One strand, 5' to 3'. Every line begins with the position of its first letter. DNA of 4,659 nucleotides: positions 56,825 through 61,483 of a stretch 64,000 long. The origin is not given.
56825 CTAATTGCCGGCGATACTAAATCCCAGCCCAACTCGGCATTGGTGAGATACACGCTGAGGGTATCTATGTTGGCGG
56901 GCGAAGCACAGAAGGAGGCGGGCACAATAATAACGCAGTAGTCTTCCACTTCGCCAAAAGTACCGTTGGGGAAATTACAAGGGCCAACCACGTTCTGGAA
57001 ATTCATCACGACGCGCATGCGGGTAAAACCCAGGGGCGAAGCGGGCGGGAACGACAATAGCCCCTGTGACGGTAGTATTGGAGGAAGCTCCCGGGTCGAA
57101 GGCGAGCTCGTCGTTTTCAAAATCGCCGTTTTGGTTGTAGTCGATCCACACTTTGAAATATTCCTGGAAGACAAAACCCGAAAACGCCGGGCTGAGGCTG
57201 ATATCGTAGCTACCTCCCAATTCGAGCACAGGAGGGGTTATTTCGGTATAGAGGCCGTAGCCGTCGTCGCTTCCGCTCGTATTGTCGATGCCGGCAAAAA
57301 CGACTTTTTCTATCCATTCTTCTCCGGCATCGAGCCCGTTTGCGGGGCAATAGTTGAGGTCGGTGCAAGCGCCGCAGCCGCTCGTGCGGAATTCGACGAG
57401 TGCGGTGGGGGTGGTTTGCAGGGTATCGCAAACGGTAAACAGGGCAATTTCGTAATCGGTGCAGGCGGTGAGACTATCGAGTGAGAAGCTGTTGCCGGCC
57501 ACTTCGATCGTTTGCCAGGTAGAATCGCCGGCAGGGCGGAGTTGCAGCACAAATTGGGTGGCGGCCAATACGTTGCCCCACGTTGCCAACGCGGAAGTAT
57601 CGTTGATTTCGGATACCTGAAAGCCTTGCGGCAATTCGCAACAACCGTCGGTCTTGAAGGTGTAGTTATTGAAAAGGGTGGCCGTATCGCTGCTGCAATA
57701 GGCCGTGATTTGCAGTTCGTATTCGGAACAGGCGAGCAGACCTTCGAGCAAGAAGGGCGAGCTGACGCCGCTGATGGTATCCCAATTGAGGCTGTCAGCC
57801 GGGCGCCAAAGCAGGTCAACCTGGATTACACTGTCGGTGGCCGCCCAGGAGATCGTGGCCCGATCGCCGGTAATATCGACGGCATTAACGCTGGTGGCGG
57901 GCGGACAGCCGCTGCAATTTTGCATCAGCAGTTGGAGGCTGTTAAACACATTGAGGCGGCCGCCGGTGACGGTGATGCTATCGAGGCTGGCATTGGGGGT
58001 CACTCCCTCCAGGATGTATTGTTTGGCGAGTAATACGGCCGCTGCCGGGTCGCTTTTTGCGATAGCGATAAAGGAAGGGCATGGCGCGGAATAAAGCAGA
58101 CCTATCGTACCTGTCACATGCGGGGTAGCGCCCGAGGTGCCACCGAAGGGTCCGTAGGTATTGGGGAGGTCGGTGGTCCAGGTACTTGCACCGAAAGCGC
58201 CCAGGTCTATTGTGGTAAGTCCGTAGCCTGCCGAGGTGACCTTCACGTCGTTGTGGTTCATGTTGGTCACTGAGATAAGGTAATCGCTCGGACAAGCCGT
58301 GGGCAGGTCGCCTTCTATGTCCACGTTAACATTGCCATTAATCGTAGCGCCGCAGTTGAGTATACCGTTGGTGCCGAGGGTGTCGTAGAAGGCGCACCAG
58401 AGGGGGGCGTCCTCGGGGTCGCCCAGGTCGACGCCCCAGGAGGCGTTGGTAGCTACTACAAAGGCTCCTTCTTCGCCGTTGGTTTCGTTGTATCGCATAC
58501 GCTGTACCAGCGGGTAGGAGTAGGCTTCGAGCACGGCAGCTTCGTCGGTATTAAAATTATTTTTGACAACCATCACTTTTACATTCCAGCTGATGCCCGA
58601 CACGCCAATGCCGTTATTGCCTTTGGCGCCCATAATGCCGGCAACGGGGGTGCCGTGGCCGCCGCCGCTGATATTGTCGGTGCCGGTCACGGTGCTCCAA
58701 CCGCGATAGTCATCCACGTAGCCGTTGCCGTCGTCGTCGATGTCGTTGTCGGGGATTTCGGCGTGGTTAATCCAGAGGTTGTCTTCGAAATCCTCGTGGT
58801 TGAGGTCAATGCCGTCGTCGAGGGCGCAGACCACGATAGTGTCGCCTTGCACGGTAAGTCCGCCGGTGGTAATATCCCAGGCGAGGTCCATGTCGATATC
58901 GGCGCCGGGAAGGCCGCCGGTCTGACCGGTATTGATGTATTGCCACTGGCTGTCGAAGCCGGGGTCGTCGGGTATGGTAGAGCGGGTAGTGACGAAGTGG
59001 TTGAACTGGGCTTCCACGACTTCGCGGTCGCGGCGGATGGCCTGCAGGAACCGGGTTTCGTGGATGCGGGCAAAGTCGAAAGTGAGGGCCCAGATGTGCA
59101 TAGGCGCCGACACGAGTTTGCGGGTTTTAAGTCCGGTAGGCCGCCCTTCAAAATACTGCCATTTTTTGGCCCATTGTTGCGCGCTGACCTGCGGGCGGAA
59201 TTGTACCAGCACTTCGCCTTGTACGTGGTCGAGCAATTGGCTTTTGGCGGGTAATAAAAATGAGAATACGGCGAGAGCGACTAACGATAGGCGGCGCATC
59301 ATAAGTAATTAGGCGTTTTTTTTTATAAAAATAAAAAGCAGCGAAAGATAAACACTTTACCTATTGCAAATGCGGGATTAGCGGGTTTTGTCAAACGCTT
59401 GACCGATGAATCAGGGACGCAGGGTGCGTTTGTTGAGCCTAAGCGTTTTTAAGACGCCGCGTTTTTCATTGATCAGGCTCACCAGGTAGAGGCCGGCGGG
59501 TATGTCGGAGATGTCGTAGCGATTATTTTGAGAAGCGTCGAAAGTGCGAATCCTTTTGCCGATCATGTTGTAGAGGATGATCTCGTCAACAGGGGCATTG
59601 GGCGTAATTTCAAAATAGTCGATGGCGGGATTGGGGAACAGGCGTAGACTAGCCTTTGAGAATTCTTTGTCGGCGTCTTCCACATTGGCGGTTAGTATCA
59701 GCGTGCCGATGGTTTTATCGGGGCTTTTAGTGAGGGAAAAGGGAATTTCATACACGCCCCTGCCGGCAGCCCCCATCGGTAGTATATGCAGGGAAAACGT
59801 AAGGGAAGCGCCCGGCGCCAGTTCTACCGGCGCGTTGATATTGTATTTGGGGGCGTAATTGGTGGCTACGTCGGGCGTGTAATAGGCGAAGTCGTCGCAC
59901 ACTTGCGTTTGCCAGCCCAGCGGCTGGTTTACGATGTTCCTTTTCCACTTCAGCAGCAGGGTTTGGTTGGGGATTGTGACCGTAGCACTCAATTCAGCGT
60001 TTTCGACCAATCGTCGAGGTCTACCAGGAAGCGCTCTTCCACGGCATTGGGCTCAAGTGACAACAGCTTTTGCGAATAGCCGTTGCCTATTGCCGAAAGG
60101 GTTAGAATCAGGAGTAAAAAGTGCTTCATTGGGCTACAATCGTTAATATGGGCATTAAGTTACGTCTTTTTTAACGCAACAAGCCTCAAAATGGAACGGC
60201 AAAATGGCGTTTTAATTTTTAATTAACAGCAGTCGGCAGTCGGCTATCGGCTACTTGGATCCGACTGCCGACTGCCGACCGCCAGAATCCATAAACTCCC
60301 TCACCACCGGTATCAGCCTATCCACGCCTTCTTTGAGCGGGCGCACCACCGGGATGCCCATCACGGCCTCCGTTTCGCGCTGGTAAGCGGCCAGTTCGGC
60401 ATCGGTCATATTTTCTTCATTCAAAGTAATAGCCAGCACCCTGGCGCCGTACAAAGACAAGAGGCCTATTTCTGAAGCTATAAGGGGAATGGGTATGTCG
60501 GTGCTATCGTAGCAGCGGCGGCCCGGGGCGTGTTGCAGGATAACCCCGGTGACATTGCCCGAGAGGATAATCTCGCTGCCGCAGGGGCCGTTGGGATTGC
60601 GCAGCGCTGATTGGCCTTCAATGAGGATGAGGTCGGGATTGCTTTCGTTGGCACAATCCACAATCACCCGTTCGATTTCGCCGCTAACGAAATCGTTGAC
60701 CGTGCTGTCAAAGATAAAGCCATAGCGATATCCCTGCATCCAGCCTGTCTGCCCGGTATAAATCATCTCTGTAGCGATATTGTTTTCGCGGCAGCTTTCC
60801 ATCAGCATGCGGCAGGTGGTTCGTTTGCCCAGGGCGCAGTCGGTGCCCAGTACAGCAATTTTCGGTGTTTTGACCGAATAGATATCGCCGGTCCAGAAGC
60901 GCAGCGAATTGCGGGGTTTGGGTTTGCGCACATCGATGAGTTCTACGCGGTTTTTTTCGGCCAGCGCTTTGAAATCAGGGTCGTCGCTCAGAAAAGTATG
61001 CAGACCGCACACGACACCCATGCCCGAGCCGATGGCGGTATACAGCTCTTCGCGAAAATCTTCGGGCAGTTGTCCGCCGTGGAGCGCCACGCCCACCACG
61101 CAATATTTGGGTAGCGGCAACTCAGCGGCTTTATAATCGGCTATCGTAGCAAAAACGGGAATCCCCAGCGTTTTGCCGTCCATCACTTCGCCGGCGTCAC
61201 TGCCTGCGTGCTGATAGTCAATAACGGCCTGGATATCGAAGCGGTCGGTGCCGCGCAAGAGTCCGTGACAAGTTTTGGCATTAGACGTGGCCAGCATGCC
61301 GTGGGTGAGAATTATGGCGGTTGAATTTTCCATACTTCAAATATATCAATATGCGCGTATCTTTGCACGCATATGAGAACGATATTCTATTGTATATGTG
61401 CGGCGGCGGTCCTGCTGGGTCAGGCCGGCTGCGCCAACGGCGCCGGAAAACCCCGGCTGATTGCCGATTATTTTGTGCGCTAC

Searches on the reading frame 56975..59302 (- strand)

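Call 72: search_protein_families(library=pfam, proteins=[window:56975-59302:-], max_evalue=0.00001)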
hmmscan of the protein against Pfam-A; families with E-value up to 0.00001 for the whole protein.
window:56975-59302:- (775 aa): 3 families
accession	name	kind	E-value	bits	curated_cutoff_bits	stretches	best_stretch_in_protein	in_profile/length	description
PF00082.27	Peptidase_S8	-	3.1e-25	89.5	21.8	1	153-406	1-256/288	Subtilase family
PF00041.27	fn3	-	2.3e-10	41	25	0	469-537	3-71/84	Fibronectin type III domain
PF20009.4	GEVED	-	7.6e-08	33.5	24.4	1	715-759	1-46/78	GEVED domain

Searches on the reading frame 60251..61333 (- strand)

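Call 72: search_protein_families(library=pfam, proteins=[window:60251-61333:-], max_evalue=0.00001)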
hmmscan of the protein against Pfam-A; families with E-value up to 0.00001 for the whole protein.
window:60251-61333:- (360 aa): 2 families
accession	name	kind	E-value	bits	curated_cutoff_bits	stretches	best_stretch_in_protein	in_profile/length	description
PF07755.17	DUF1611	-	2.1e-56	190.9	25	1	146-340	2-200/201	Domain of unknown function (DUF1611_C) P-loop domain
PF17396.8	DUF1611_N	-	2.7e-25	89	22.6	1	41-138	2-95/95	Domain of unknown function (DUF1611_N) Rossmann-like domain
